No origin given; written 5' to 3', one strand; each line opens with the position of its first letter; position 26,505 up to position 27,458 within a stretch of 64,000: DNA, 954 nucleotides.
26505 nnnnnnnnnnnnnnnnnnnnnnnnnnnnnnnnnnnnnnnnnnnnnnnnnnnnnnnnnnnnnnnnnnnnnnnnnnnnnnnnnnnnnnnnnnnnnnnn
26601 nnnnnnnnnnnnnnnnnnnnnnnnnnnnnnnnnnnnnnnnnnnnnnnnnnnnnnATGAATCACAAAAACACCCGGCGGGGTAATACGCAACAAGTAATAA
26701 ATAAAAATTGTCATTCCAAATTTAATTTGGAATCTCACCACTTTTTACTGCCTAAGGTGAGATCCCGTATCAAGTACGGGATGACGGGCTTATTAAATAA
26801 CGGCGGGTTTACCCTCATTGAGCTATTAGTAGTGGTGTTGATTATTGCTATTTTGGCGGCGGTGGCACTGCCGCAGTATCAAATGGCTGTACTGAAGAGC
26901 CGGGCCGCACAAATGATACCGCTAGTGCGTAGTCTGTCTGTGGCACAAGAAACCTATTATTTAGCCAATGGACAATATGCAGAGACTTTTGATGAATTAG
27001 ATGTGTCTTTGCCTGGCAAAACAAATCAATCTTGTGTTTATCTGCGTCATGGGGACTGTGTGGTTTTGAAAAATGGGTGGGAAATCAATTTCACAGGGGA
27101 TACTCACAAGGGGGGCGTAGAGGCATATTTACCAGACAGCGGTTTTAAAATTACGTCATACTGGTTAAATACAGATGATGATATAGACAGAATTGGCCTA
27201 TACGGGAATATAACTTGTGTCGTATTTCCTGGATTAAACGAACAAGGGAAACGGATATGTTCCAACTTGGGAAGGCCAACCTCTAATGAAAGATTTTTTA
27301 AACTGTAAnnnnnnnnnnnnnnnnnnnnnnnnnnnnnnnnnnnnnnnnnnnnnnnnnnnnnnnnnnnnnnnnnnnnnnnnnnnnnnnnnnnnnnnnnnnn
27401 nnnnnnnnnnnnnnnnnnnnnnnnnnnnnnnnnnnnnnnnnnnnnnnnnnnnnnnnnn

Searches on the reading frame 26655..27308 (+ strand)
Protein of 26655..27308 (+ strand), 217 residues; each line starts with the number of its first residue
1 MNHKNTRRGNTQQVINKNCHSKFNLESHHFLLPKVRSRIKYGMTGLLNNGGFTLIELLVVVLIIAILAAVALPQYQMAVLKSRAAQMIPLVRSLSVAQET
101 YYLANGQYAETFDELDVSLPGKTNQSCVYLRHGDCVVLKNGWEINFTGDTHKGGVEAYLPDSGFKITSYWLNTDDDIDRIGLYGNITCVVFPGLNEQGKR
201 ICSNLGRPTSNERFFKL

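Call 54: search_protein_families(library=pfam, proteins=[window:26655-27308:+], max_evalue=0.01)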
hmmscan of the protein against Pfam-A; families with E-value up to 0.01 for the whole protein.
window:26655-27308:+ (217 aa): 3 families
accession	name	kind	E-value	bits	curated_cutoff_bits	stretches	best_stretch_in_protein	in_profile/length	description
PF07963.17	N_methyl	-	2.1e-07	30.6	21.2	1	48-72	3-27/27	Prokaryotic N-terminal methylation motif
PF16732.10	ComP_DUS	-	0.00035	21.8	27.3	1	73-120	1-48/87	Type IV minor pilin ComP, DNA uptake sequence receptor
PF16734.10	Pilin_GH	-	0.0016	19.3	28.9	1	91-124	8-41/114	Type IV pilin-like G and H, putative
